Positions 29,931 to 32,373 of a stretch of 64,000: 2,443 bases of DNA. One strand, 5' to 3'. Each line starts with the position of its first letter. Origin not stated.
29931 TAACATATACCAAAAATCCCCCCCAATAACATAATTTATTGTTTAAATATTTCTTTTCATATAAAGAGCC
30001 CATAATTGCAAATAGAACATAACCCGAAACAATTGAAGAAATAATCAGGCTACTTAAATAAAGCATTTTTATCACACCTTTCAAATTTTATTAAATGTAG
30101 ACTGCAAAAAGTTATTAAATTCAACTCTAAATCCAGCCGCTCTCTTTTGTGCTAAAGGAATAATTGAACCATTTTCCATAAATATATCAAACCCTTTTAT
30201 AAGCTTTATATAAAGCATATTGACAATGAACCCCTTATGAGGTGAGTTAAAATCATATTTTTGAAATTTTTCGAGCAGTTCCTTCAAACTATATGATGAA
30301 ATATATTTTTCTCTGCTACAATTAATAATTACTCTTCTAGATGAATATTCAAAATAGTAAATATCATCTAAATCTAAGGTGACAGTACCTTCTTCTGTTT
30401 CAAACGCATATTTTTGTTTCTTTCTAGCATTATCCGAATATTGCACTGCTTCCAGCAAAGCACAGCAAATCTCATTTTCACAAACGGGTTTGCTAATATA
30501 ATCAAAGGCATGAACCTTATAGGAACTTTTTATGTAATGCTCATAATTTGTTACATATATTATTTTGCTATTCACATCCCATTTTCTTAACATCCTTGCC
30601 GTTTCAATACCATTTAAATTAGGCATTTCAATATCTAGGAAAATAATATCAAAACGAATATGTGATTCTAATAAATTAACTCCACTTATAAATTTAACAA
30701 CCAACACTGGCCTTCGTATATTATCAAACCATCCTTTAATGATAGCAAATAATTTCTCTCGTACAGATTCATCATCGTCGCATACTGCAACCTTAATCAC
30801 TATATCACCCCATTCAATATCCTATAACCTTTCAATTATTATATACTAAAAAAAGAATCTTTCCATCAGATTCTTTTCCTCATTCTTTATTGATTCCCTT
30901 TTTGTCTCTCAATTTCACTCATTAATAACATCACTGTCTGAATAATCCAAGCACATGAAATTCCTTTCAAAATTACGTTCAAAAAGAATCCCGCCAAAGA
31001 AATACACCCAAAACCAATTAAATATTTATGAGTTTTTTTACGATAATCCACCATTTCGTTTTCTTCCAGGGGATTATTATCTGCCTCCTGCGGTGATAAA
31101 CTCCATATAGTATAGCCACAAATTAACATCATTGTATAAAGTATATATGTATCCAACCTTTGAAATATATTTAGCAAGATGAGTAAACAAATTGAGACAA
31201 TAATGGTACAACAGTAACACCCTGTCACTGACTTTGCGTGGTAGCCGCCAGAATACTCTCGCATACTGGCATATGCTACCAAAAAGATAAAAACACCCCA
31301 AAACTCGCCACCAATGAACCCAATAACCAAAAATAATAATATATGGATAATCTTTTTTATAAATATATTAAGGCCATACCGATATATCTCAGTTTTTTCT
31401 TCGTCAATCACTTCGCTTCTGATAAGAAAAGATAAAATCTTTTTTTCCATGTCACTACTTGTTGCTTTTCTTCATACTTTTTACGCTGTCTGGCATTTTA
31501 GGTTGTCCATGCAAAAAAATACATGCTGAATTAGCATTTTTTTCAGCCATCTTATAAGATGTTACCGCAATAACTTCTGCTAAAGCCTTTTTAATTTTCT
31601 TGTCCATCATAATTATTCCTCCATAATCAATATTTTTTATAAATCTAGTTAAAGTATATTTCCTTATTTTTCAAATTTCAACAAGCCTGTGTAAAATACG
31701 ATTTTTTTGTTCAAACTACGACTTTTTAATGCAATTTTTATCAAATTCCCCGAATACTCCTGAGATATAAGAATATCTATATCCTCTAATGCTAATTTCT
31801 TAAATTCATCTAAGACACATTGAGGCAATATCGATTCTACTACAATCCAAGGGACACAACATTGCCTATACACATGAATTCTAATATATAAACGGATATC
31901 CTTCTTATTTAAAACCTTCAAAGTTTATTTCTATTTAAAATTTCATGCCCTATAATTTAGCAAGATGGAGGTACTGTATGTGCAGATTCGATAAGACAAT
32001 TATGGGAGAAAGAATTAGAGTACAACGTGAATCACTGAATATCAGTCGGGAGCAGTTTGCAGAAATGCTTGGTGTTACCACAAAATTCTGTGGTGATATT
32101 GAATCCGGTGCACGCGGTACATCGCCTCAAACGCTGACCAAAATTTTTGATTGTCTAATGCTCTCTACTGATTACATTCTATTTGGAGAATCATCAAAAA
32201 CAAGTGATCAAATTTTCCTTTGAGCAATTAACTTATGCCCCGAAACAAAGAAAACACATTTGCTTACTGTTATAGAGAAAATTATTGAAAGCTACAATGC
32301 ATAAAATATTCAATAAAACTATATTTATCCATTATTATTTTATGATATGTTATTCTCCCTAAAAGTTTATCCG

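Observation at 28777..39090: ICE-borne composite locus coupling an agr-type quorum-sensing module to a GG-peptide export/oxidation/ABC module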

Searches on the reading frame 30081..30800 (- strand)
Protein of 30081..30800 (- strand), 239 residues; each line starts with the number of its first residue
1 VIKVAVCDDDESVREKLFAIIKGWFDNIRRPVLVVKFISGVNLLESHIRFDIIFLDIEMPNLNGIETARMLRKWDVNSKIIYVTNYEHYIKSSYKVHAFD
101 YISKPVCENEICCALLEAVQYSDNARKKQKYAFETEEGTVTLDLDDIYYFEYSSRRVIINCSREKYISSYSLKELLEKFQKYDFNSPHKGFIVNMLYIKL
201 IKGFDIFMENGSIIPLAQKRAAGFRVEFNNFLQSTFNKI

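Call 3: search_protein_families(library=pfam, proteins=[window:30081-30800:-], max_evalue=0.01)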
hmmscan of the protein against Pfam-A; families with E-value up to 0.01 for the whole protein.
window:30081-30800:- (239 aa): 2 families
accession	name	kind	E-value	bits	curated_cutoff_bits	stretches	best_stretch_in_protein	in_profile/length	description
PF00072.30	Response_reg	-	5.9e-16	59.1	30.2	1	4-113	1-108/111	Response regulator receiver domain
PF04397.21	LytTR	-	5.7e-15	55.8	22.6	1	139-225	3-94/98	LytTr DNA-binding domain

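Call 4: search_protein_families(library=ncbifam, proteins=[window:30081-30800:-], max_evalue=0.01)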
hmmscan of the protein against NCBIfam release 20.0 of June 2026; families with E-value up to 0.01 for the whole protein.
window:30081-30800:- (239 aa): 67 families (the best 25 are shown)
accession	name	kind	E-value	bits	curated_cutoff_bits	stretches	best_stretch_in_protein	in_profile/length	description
NF008677.0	PRK11697.1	equivalog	4.2e-19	68.8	246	1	1-204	1-206/238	two-component system response regulator BtsR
NF010684.1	PRK14084.1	equivalog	3.4e-14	53.2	375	1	49-129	46-125/254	response regulator transcription factor LytR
NF052445.1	RespRegMctR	equivalog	8.2e-12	45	300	1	2-119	2-118/205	two-component system response regulator MctR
NF046049.1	quorum_RR_AgrA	equivalog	1.5e-10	41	400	1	2-202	1-214/238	quorum-sensing response regulator AgrA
NF052313.1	T9SS_RR_PorX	equivalog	5.1e-10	38.7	300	1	47-192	42-191/513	T9SS response regulator signal transducer PorX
NF008469.0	PRK11361.1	equivalog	9e-10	37.8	714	1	3-120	6-121/461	acetoacetate metabolism transcriptional regulator AtoC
NF051850.1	RespRegRprY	equivalog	1.2e-09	37.9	370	1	2-133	5-133/234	response regulator transcription factor RprY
NF006900.1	PRK09390.1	equivalog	1.4e-09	37.8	255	1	3-131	6-132/203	response regulator FixJ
NF041367.1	CheY_Halo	equivalog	2.2e-08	34.5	200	1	6-115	3-110/114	chemotaxis protein CheY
NF053854.1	RespRegPhoBBctds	equivalog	3.2e-08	33.2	270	1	44-131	35-127/225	two-component system response regulator PhoB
NF012227.0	AdeR_RR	equivalog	2.7e-07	30.3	340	1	32-162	36-168/239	efflux system response regulator transcription factor AdeR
NF045991.1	RespRegCtrARhodob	equivalog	2.8e-07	30.5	350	1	46-123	41-120/224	response regulator transcription factor CtrA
NF008034.0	PRK10766.1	equivalog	2.9e-07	30.2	275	1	3-145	4-134/231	two-component system response regulator TorR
NF046022.1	RespRegCpdRBruc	equivalog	3.3e-07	30.3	180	1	1-88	1-84/120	cell cycle two-component system response regulator CpdR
NF045901.1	HisKinLetSLeg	equivalog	3.5e-07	28.6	1650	1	47-125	712-795/906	two-component system sensor histidine kinase LetS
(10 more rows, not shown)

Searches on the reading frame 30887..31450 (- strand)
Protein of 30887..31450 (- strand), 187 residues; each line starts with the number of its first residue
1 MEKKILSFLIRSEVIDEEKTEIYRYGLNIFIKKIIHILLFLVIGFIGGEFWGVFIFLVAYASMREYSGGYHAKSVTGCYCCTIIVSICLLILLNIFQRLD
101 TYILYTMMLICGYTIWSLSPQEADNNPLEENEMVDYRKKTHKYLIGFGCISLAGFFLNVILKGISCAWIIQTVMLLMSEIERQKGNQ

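Call 3: search_protein_families(library=pfam, proteins=[window:30887-31450:-], max_evalue=0.01)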
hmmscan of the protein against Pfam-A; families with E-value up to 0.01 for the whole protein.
window:30887-31450:- (187 aa): 1 family
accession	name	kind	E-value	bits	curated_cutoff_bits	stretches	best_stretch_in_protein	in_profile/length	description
PF04647.20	AgrB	-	1.9e-35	122.3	23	1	3-175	2-185/185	Accessory gene regulator B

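Call 4: search_protein_families(library=ncbifam, proteins=[window:30887-31450:-], max_evalue=0.01)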
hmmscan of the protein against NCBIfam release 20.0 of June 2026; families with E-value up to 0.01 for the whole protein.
window:30887-31450:- (187 aa): 1 family
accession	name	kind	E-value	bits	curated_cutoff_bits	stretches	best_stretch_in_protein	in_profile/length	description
NF002210.0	PRK01100.1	equivalog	1.3e-09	38.1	282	1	5-139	18-151/210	accessory gene regulator ArgB-like protein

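Call 15: find_encoding_contigs(protein=window:30887-31450:-, flank=10000, max_places=10)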
Protein window:30887-31450:- (187 aa): no gene with exactly this product is on record in the collection.

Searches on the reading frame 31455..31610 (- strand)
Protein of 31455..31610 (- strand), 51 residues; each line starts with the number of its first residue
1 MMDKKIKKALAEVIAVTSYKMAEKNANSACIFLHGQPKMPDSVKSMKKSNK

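Call 3: search_protein_families(library=pfam, proteins=[window:31455-31610:-], max_evalue=0.01)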
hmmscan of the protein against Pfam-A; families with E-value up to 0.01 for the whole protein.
window:31455-31610:- (51 aa): 0 families

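Call 4: search_protein_families(library=ncbifam, proteins=[window:31455-31610:-], max_evalue=0.01)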
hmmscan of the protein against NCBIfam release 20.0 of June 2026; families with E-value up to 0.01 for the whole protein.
window:31455-31610:- (51 aa): 1 family
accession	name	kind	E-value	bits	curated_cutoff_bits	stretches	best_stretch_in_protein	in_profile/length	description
TIGR04223.1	quorum_AgrD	subfamily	1.7e-10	40.8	19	1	9-44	2-37/38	AgrD family cyclic lactone autoinducer peptide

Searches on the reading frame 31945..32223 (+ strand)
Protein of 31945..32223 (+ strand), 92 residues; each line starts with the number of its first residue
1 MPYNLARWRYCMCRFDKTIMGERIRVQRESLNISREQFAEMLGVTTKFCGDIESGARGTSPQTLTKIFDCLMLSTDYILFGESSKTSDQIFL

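Call 3: search_protein_families(library=pfam, proteins=[window:31945-32223:+], max_evalue=0.01)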
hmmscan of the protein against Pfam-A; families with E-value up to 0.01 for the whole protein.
window:31945-32223:+ (92 aa): 3 families
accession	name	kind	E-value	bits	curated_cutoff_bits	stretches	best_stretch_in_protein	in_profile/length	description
PF01381.28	HTH_3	-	7.2e-09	36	23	1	24-77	1-54/55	Helix-turn-helix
PF13560.12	HTH_31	-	8.2e-06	26.5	27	1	20-73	2-56/64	Helix-turn-helix domain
PF12844.13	HTH_19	-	6.9e-05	23.1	30.2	1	21-79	1-59/64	Helix-turn-helix domain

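Call 4: search_protein_families(library=ncbifam, proteins=[window:31945-32223:+], max_evalue=0.01)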
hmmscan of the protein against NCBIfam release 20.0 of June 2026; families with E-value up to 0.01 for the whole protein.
window:31945-32223:+ (92 aa): 9 families
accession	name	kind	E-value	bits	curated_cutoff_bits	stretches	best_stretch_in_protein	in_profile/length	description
NF041951.1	phage_RstR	subfamily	3.3e-08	33.7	80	1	21-88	4-71/108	RstR family transcriptional repressor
NF007257.0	PRK09706.1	subfamily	9.5e-07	28.7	101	1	17-88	3-74/135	transcriptional repressor DicA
NF006015.0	PRK08154.1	subfamily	3.5e-06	26.4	204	1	19-89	30-100/314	anaerobic benzoate catabolism transcriptional regulator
TIGR03070.1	couple_hipB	subfamily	7.3e-06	25.8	71.65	1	20-71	3-54/58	type II toxin-antitoxin system Y4mF family antitoxin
NF038139.1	Reg_Aceta_RamB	equivalog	0.0016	17.2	700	1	18-77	1-60/465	acetate metabolism transcriptional regulator RamB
TIGR03830.1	CxxCG_CxxCG_HTH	subfamily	0.0053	16.6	61.8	1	15-56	61-102/127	type II TA system antitoxin MqsA family protein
NF007408.0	PRK09943.1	equivalog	0.0061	16.1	211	1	19-85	7-72/185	HTH-type transcriptional regulator PuuR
TIGR00270.2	TIGR00270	equivalog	0.0079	16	110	1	21-56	77-112/159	multiprotein bridging factor aMBF1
TIGR02607.1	antidote_HigA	equivalog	0.009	15.8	47.7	0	29-77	17-65/81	HigA family addiction module antitoxin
